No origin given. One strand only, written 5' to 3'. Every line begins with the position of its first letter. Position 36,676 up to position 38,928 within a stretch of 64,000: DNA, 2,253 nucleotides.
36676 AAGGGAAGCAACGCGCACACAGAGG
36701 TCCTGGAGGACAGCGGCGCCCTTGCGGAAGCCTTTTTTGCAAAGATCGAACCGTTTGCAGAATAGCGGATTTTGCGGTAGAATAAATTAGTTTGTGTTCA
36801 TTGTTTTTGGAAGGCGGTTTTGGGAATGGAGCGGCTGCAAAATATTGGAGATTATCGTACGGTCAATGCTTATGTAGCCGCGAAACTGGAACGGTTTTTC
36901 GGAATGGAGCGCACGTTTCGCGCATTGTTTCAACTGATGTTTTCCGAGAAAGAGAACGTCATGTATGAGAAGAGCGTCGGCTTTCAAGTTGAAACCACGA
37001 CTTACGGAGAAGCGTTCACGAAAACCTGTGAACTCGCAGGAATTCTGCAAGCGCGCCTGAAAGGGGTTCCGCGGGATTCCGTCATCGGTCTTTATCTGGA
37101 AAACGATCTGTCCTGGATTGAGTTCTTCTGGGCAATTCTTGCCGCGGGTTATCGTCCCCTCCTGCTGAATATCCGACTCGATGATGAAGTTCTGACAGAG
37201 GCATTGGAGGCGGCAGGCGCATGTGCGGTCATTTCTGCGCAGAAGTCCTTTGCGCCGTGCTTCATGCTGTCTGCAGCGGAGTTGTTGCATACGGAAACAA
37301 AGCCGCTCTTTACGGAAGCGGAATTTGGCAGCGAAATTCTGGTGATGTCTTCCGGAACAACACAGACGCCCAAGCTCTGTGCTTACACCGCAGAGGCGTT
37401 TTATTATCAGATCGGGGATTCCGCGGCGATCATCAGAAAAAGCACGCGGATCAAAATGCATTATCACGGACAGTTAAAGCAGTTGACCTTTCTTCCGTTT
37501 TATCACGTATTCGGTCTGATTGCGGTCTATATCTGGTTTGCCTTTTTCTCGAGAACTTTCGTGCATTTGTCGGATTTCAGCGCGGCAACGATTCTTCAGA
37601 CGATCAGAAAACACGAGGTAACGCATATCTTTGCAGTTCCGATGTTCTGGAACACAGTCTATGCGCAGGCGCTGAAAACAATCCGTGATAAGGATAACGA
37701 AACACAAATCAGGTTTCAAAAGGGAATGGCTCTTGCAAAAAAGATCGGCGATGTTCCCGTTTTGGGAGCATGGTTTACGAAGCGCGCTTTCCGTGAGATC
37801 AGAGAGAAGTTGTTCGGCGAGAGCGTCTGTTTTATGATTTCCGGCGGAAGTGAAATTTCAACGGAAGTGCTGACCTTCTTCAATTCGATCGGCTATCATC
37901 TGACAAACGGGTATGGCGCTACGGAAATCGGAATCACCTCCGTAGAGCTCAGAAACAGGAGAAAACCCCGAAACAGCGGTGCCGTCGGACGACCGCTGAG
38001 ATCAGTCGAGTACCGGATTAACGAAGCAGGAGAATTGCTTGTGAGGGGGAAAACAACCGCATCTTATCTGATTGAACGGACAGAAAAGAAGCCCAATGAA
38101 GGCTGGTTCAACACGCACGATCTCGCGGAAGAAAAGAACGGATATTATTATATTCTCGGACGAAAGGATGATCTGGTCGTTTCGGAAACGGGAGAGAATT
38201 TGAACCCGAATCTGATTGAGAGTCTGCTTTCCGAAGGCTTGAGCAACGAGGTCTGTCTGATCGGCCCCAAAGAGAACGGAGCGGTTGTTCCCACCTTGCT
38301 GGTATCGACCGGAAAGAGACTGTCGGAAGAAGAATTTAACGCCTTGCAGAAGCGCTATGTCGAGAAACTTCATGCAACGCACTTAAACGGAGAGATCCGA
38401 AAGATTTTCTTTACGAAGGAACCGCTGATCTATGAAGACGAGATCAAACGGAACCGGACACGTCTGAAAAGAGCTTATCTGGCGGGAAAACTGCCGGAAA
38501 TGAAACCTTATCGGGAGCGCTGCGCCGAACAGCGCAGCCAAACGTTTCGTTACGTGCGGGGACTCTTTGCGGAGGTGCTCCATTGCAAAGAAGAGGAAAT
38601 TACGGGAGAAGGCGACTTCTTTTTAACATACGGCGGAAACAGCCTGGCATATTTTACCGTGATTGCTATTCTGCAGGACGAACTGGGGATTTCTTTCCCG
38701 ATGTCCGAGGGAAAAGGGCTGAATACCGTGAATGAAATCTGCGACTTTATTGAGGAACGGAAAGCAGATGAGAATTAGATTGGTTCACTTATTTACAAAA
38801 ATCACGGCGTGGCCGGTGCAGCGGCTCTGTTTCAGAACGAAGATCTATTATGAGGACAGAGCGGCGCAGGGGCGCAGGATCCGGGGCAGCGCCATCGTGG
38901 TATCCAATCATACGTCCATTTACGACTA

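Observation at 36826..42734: Two parallel acyl-loading lines (ligase-carrier fusion; ligase plus stand-alone ACP) paired with two PlsC-type acyltransferases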

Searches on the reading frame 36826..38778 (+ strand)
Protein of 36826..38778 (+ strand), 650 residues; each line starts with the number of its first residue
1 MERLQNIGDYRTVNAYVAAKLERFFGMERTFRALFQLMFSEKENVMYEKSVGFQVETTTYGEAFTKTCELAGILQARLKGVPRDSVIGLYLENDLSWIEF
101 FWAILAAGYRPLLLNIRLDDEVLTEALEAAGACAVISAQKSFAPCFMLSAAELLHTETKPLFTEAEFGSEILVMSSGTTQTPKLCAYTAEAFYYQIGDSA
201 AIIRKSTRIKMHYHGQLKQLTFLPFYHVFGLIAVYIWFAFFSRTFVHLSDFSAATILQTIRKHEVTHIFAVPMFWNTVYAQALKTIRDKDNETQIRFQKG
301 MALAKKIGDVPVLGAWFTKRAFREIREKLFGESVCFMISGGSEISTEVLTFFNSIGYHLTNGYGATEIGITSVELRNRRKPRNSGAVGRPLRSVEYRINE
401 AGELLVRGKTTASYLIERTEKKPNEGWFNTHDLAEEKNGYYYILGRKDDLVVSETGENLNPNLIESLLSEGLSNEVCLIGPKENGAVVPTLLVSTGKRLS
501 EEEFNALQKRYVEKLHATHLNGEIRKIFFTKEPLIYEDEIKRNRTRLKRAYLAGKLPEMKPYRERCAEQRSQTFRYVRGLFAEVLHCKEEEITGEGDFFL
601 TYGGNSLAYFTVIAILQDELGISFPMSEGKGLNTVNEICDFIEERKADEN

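Call 4: search_protein_families(library=pfam, proteins=[window:36826-38778:+], max_evalue=0.01)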
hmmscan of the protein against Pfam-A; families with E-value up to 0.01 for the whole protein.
window:36826-38778:+ (650 aa): 2 families
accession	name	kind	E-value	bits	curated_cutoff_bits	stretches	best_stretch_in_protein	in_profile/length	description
PF00501.34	AMP-binding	-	7e-41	140.7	29.9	1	53-412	17-380/384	AMP-binding enzyme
PF00550.31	PP-binding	-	5.7e-12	46.2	20.8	1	576-642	2-67/67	Phosphopantetheine attachment site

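Call 5: search_protein_families(library=ncbifam, proteins=[window:36826-38778:+], max_evalue=0.001)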
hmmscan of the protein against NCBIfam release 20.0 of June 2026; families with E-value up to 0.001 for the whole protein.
window:36826-38778:+ (650 aa): 74 families (the best 25 are shown)
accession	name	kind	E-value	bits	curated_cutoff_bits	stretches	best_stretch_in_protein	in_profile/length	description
TIGR01923.1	menE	equivalog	3.1e-40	138.4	330.15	2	333-515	225-417/442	o-succinylbenzoate--CoA ligase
NF004837.0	PRK06187.1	subfamily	4.7e-34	117.5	476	3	333-506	287-484/531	long-chain-fatty-acid--CoA ligase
NF002966.0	PRK03640.1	equivalog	2.4e-31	108.9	556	2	321-511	243-447/483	o-succinylbenzoate--CoA ligase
NF052269.1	Staph_lig_FadD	equivalog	9.1e-28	96.8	650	2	332-470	265-415/499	long-chain-fatty-acid--CoA ligase FadD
NF005307.0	PRK06839.1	equivalog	1.3e-26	93.3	748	2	332-482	264-428/496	o-succinylbenzoate--CoA ligase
NF006539.0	PRK09029.1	equivalog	7e-25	87.8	494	2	338-476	246-381/458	o-succinylbenzoate--CoA ligase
NF038343.1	ligase_FadD11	exception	1.5e-19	69.9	950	1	172-468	165-466/585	fatty acid--CoA ligase FadD11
NF004114.0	PRK05605.1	equivalog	1.9e-18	66.1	766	2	332-510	338-535/575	long-chain-fatty-acid--CoA ligase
NF005714.0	PRK07529.1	subfamily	5.6e-18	64.6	632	1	333-469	339-496/640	acyl-CoA synthetase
NF006020.0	PRK08162.1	subfamily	1.6e-17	63.1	677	2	170-289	186-295/545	acyl-CoA synthetase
NF009921.1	PRK13382.1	exception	4.1e-15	55.6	850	1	323-469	297-453/529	acyl-CoA ligase FadD12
NF041592.1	carboxyl_red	equivalog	5.2e-15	54.2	1300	1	170-516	234-565/1160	carboxylic acid reductase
NF058661.1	cispen_AMP_AmcH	equivalog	8.7e-15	54.1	370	2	79-280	37-234/458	adenylate-forming 2-oxoglutaryl-ACP ligase AmcH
NF006182.0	PRK08316.1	subfamily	4.2e-14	51.9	663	2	358-506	314-479/523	fatty acyl-CoA synthetase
NF005797.0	PRK07638.1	equivalog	5.4e-14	51.6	518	1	336-481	257-417/487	acyl-CoA synthetase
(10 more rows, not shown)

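Call 6: search_solved_structures(query=window:36826-38778:+, max_evalue=0.00001)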
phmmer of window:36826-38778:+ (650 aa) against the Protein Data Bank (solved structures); distinct sequences matched with E-value up to 0.00001: 22.
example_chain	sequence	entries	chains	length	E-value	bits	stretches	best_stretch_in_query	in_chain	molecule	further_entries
5x8f_A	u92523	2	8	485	3.6e-18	68.5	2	332-480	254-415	2-succinylbenzoate--CoA ligase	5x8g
5buq_A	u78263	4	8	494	3.8e-18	68.4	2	332-480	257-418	2-succinylbenzoate--CoA ligase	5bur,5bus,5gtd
3ipl_A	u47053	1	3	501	2.5e-17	65.7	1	338-515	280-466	2-succinylbenzoate--CoA ligase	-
3cw8_X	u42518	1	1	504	6.9e-15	57.7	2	399-483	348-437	4-chlorobenzoyl CoA ligase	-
2qvx_X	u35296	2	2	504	1.2e-14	56.9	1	399-483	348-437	4-Chlorobenzoate CoA Ligase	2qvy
1t5d_X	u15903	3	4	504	1.6e-14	56.5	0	172-282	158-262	4-chlorobenzoyl CoA ligase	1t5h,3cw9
2qvz_X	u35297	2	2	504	1.6e-14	56.5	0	399-483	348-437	4-Chlorobenzoate CoA Ligase/Synthetase | 4-Chlorobenzoate CoA Ligase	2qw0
3dlp_X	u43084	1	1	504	1.5e-13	53.3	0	172-282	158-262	4-Chlorobenzoate CoA Ligase/Synthetase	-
7a9j_A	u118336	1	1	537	1e-10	43.9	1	331-468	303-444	Cfl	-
7a9i_A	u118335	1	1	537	6.3e-10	41.3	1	331-468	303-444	Cfl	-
3r44_A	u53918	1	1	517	8.8e-10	40.8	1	334-503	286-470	fatty acyl CoA synthetase FADD13 (FATTY-ACYL-CoA SYNTHETASE)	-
8wev_A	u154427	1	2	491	7.1e-09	37.8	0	336-479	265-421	Feruloyl-CoA Synthetase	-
8weu_A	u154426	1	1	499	7.6e-09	37.7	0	336-479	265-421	Fatty-acyl-CoA synthase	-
6sq8_A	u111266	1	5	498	3.3e-08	35.6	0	340-527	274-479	Fatty acid CoA ligase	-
6h1b_A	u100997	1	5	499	3.3e-08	35.6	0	340-527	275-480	Fatty acid CoA ligase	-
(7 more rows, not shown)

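Call 9: find_homologous_proteins(query=window:36826-38778:+)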
Query window:36826-38778:+ (650 aa): 2135 proteins with E <= 0.001 among 8000 candidates; the best 120 are listed.
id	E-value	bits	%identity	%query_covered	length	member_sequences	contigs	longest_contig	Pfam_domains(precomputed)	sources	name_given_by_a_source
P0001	0.0e+0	1469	100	100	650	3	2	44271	PF00550.32,PF00501.35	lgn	-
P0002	3.6e-237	807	56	99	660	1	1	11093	PF00550.32,PF00501.35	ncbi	-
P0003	7.3e-232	789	55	99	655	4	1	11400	PF00550.32,PF00501.35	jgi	-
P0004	3.8e-222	757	54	99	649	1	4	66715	PF00550.32,PF00501.35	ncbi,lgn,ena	-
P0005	6.3e-218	743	54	98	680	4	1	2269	PF00550.32,PF00501.35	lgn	-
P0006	1.6e-217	742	54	99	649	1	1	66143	PF00550.32,PF00501.35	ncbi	-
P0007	1.4e-216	739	52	99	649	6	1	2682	PF00550.32,PF00501.35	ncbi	-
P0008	9.4e-215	733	52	98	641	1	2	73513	PF00550.32,PF00501.35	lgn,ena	-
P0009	7.6e-214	730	53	99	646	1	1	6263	PF00550.32,PF00501.35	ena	-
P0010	5.0e-213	727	53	98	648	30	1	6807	PF00550.32,PF00501.35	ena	-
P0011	5.8e-213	727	52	99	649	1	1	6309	PF00550.32,PF00501.35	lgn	-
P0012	1.4e-212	726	51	99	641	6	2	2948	PF00550.32,PF00501.35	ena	-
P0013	7.3e-212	723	52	98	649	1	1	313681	PF00550.32,PF00501.35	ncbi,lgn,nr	ncbi:MAG: AMP-binding protein [Bacillota bacterium]|nr:AMP-binding protein [Bacillota bacterium]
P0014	1.7e-211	722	52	98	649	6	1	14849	PF00550.32,PF00501.35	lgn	-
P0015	7.8e-211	720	52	99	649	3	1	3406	PF00550.32,PF00501.35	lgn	-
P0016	1.9e-209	715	52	98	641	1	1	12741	PF00550.32,PF00501.35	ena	-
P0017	2.0e-208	712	51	99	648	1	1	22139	PF00550.32,PF00501.35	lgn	-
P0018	3.5e-208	711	51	99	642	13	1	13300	PF00550.32,PF00501.35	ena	-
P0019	4.5e-208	711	51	99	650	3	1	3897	PF00550.32,PF00501.35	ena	-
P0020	1.1e-207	709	53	99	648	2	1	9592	PF00550.32,PF00501.35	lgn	-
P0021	2.4e-207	708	53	98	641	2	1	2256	PF00550.32,PF00501.35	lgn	-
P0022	3.5e-207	708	53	98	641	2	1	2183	PF00550.32,PF00501.35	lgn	-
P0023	4.3e-207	707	53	98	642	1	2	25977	PF00550.32,PF00501.35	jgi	-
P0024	5.0e-207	707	51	98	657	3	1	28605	PF00550.32,PF00501.35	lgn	-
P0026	2.8e-205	702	52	99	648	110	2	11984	PF00550.32,PF00501.35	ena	-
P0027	3.5e-205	701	52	98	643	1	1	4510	PF00550.32,PF00501.35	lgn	-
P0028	3.2e-204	698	50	99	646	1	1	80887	PF00550.32,PF00501.35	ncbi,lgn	-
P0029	4.2e-204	698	52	99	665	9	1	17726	PF00550.32,PF00501.35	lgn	-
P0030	1.2e-203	696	50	98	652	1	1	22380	PF00550.32,PF00501.35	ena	-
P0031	1.4e-202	693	52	98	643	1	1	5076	PF00550.32,PF00501.35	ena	-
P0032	4.1e-202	691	51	98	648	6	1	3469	PF00550.32,PF00501.35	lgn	-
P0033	1.4e-201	689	52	99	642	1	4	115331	PF00550.32,PF00501.35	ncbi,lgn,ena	-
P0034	6.3e-201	687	52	98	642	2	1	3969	PF00550.32,PF00501.35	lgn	-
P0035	7.8e-201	687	50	99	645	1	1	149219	PF00550.32,PF00501.35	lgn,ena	-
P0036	1.6e-200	686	51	98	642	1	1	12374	PF00550.32,PF00501.35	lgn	-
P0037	2.0e-200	685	50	99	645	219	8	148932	PF00550.32,PF00501.35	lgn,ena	-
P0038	2.1e-200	685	50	99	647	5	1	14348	PF00550.32,PF00501.35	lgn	-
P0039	3.7e-200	685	49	98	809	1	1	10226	PF00550.32,PF00501.35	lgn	-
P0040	1.1e-199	683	51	98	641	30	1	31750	PF00550.32,PF00501.35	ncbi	-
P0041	1.2e-199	683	49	98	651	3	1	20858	PF00550.32,PF00501.35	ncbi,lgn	-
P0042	1.2e-199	683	51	98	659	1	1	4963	PF00550.32,PF00501.35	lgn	-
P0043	2.6e-199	682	51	98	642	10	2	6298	PF00550.32,PF00501.35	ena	-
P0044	3.7e-199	681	50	99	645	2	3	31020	PF00550.32,PF00501.35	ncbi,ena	-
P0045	4.0e-199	681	50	99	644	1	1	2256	PF00550.32,PF00501.35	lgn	-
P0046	5.7e-199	681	49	99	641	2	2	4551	PF00550.32,PF00501.35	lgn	-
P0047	6.0e-199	681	50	99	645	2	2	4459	PF00550.32,PF00501.35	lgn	-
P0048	9.3e-199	680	50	99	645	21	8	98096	PF00550.32,PF00501.35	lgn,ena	-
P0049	1.0e-198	680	51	99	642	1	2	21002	PF00550.32,PF00501.35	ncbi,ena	-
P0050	1.4e-198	679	49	99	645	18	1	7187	PF00550.32,PF00501.35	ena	-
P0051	1.4e-198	679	49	98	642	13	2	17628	PF00550.32,PF00501.35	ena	-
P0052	3.9e-198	678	51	99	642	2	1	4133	PF00550.32,PF00501.35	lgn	-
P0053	6.1e-198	677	50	99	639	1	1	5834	PF00550.32,PF00501.35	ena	-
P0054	7.3e-198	677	50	99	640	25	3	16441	PF00550.32,PF00501.35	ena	-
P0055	9.0e-198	677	49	99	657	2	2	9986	PF00550.32,PF00501.35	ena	-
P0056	1.1e-197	676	52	98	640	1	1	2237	PF00550.32,PF00501.35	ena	-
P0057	1.1e-197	676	50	99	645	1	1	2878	PF00550.32,PF00501.35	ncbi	-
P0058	1.1e-197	676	50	98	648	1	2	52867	PF00550.32,PF00501.35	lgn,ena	-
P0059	1.4e-197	676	50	99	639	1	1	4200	PF00550.32,PF00501.35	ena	-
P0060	1.4e-197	676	50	99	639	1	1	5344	PF00550.32,PF00501.35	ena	-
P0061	2.0e-197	676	50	99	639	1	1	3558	PF00550.32,PF00501.35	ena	-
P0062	2.6e-197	675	49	99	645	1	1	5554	PF00550.32,PF00501.35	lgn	-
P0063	2.9e-197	675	50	99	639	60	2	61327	PF00550.32,PF00501.35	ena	-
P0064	3.5e-197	675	49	99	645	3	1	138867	PF00550.32,PF00501.35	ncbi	-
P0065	3.7e-197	675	49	99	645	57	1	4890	PF00550.32,PF00501.35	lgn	-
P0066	4.1e-197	675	50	99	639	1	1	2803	PF00550.32,PF00501.35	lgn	-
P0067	1.0e-196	673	50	98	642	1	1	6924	PF00550.32,PF00501.35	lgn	-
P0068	1.1e-196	673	50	99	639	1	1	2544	PF00550.32,PF00501.35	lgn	-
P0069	1.8e-196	672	50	99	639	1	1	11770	PF00550.32,PF00501.35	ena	-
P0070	1.9e-196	672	50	99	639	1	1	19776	PF00550.32,PF00501.35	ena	-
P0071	2.2e-196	672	50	98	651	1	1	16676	PF00550.32,PF00501.35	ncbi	-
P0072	2.3e-196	672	51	98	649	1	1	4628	PF00550.32,PF00501.35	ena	-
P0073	2.5e-196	672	50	99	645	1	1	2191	PF00550.32,PF00501.35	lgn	-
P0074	2.8e-196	672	49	99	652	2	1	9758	PF00550.32,PF00501.35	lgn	-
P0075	3.0e-196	672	49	99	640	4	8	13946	PF00550.32,PF00501.35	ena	-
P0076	3.9e-196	671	50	99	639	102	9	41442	PF00550.32,PF00501.35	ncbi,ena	-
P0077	4.1e-196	671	51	99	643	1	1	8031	PF00550.32,PF00501.35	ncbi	-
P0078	4.7e-196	671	50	98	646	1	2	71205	PF00550.32,PF00501.35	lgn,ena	-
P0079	4.7e-196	671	50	99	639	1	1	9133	PF00550.32,PF00501.35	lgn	-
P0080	5.4e-196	671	50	99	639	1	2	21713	PF00550.32,PF00501.35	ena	-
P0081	9.7e-196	670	50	99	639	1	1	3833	PF00550.32,PF00501.35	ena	-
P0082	1.5e-195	669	48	98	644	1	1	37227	PF00550.32,PF00501.35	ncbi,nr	ncbi:MAG: AMP-binding protein [Ruminococcus sp.]|nr:AMP-binding protein [Ruminococcus sp.]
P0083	1.5e-195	669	48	98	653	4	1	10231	PF00550.32,PF00501.35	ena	-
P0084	1.6e-195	669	50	99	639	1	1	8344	PF00550.32,PF00501.35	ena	-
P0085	1.8e-195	669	50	99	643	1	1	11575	PF00550.32,PF00501.35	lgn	-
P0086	2.0e-195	669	49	99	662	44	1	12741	PF00550.32,PF00501.35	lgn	-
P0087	3.1e-195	668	50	99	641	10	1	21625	PF00550.32,PF00501.35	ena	-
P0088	3.5e-195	668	51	98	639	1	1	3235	PF00550.32,PF00501.35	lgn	-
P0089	3.9e-195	668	47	99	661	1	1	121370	PF00550.32,PF00501.35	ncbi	-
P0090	5.1e-195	668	50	99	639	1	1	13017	PF00550.32,PF00501.35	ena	-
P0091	5.1e-195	668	50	99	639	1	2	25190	PF00550.32,PF00501.35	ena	-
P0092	7.3e-195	667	48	98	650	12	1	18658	PF00550.32,PF00501.35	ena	-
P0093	8.0e-195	667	50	98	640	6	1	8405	PF00550.32,PF00501.35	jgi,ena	-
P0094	1.5e-194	666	49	99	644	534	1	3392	PF00550.32,PF00501.35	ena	-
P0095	3.1e-194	665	49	99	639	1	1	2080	PF00550.32,PF00501.35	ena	-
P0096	4.3e-194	665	50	99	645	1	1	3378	PF00550.32,PF00501.35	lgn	-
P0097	4.8e-194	664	51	98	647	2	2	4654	PF00550.32,PF00501.35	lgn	-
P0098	5.7e-194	664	49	100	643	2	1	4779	PF00550.32,PF00501.35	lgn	-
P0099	7.4e-194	664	51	97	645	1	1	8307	PF00550.32,PF00501.35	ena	-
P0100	1.2e-193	663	50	99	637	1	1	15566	PF00550.32,PF00501.35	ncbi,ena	-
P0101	1.3e-193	663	49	99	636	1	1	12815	PF00550.32,PF00501.35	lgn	-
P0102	1.7e-193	663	48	98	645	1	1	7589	PF00550.32,PF00501.35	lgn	-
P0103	2.1e-193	662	50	99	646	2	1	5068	PF00550.32,PF00501.35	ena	-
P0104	2.2e-193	662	49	99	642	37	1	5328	PF00550.32,PF00501.35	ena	-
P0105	3.4e-193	662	49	99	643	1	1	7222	PF00550.32,PF00501.35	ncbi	-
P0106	3.8e-193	661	49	98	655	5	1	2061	PF00550.32,PF00501.35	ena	-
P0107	4.1e-193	661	47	99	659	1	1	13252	PF00550.32,PF00501.35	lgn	-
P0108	8.1e-193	660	51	99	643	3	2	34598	PF00550.32,PF00501.35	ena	-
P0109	1.4e-192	660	50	98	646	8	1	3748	PF00550.32,PF00501.35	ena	-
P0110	1.5e-192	660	49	99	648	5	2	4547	PF00550.32,PF00501.35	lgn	-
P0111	1.7e-192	659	51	97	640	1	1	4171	PF00550.32,PF00501.35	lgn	-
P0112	2.0e-192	659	48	99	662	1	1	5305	PF00550.32,PF00501.35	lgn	-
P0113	2.1e-192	659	49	99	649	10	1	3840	PF00550.32,PF00501.35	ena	-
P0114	3.5e-192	658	50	98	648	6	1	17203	PF00550.32,PF00501.35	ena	-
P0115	3.9e-192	658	49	99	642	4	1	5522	PF00550.32,PF00501.35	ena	-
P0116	4.6e-192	658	46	98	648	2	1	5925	PF00550.32,PF00501.35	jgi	-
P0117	6.7e-192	657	50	98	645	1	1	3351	PF00550.32,PF00501.35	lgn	-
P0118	8.3e-192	657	49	98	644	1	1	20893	PF00550.32,PF00501.35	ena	-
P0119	9.4e-192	657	48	98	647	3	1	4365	PF00550.32,PF00501.35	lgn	-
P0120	1.0e-191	657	50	99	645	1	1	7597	PF00550.32,PF00501.35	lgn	-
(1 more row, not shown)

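Call 11: find_related_loci(query=A1, collection=genome_contigs, flank=10000)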
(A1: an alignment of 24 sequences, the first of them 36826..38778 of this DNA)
Query A1 (650 aa) in genome_contigs; peptide patterns used: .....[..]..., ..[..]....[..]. (x = any residue, [..] = any of these).
576 stretches matched a pattern; 562 encode a relative of the query (tblastn E <= 1e-3); the best 80 are kept; 80 distinct loci.
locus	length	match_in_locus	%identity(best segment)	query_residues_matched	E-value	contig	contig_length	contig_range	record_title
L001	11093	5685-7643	56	1-643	0e+0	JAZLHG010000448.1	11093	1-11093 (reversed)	MAG: Lachnospiraceae bacterium isolate T1900044981_TA20190043.MAGScoT_cleanbin_000080 SGB_4139_k141_2240930, whole genom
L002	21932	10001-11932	52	3-644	0e+0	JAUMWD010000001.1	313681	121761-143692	MAG: Bacillota bacterium isolate S13M_St_15 NODE_2_length_313681_cov_8.966967, whole genome shotgun sequence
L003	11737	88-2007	52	3-643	0e+0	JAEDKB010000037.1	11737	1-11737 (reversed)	MAG: Oscillospiraceae bacterium isolate MAG203 NODE_6088_length_11737_cov_7.660846, whole genome shotgun sequence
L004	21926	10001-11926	50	6-650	0e+0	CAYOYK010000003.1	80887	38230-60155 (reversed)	MAG TPA_asm: uncultured Oscillospiraceae bacterium isolate SRP192927_co1_1048 genome assembly, contig: NODE_295_length_8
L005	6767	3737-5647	52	6-647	0e+0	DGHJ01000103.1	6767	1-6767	MAG TPA_asm: Oscillospiraceae bacterium UBA3851 UBA3851_contig_48881, whole genome shotgun sequence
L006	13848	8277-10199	50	3-645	0e+0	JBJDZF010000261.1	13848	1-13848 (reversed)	MAG: Eubacteriales bacterium isolate PUUB15_bin.017 NODE_4226_length_13848_cov_5.400711, whole genome shotgun sequence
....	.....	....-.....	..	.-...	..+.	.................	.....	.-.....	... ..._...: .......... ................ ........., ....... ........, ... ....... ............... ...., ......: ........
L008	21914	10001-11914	50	4-645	0e+0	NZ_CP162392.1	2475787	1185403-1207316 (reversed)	Ruminococcus sp. JL13D9 chromosome, complete genome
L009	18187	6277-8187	49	5-643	0e+0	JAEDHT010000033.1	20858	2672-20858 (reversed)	MAG: Clostridiaceae bacterium isolate MAG143 NODE_1821_length_20858_cov_20.511753, whole genome shotgun sequence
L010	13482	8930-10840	49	5-645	0e+0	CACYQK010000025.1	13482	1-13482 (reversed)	MAG: uncultured Ruminococcus sp. isolate RUG12176 genome assembly, contig: RUG12176_asm_25, whole genome shotgun sequenc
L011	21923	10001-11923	50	3-645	0e+0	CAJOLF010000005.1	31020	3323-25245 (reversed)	uncultured Ruminococcus sp. isolate Reindeer_1_mag_248 genome assembly, contig: scaffold_757, whole genome shotgun seque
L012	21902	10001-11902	51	6-644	0e+0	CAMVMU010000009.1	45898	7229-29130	MAG TPA_asm: uncultured Oscillospiraceae bacterium isolate SRR8387719_bin.78_metaWRAP_v1.3_MAG genome assembly, contig:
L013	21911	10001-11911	50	3-645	0e+0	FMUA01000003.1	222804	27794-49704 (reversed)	Ruminococcaceae bacterium P7 genome assembly, contig: IE30DRAFT_scaffold00002.2, whole genome shotgun sequence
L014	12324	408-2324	48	3-643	0e+0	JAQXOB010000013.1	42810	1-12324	MAG: Clostridia bacterium isolate SUG1368 k141_1497705, whole genome shotgun sequence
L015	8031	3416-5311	51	5-647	0e+0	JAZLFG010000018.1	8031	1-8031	MAG: Faecousia sp. isolate T1900045005_TA20190067.MAGScoT_cleanbin_000069 SGB_4352_k141_54881, whole genome shotgun sequ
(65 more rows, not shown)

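Call 17: search_protein_families(library=pfam, proteins=[L002:14968-16011:+, L008:14961-15395:+], max_evalue=0.01)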
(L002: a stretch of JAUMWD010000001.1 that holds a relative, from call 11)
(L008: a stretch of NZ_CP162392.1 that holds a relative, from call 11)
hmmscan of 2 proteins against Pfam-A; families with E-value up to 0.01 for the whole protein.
L002:14968-16011:+ (347 aa): 2 families
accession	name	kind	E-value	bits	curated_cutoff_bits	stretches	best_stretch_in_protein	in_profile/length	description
PF04970.19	LRAT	-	4.5e-16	59.7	24.3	1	8-118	3-119/120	Lecithin retinol acyltransferase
PF01648.25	ACPS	-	4.8e-08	33.4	25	1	230-291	2-70/111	4'-phosphopantetheinyl transferase superfamily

L008:14961-15395:+ (144 aa): 1 family
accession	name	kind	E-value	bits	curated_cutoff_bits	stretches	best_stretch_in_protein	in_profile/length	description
PF04970.19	LRAT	-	5.9e-19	69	24.3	1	8-118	3-119/120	Lecithin retinol acyltransferase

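Call 36: search_protein_families(library=ncbifam, proteins=[L002:14968-16011:+], max_evalue=0.01)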
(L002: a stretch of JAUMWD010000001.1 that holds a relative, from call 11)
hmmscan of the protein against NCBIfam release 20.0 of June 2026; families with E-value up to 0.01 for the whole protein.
L002:14968-16011:+ (347 aa): 4 families
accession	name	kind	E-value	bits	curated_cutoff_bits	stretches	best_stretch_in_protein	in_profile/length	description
NF047349.1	4PPT_AusB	equivalog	3.5e-10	39.7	225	1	180-289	48-151/205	aureusimine biosynthesis 4'-phosphopantetheinyl transferase AusB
NF007676.0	PRK10351.1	equivalog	2.8e-05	23.8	174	1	208-291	65-148/195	4'-phosphopantetheinyl transferase AcpT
TIGR00556.1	pantethn_trn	domain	0.00014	21.9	45.35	1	227-292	2-70/128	phosphopantetheine--protein transferase domain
NF042922.1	4PPT_HetI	equivalog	0.005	16.2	370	1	203-293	96-186/235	4'-phosphopantetheinyl transferase HetI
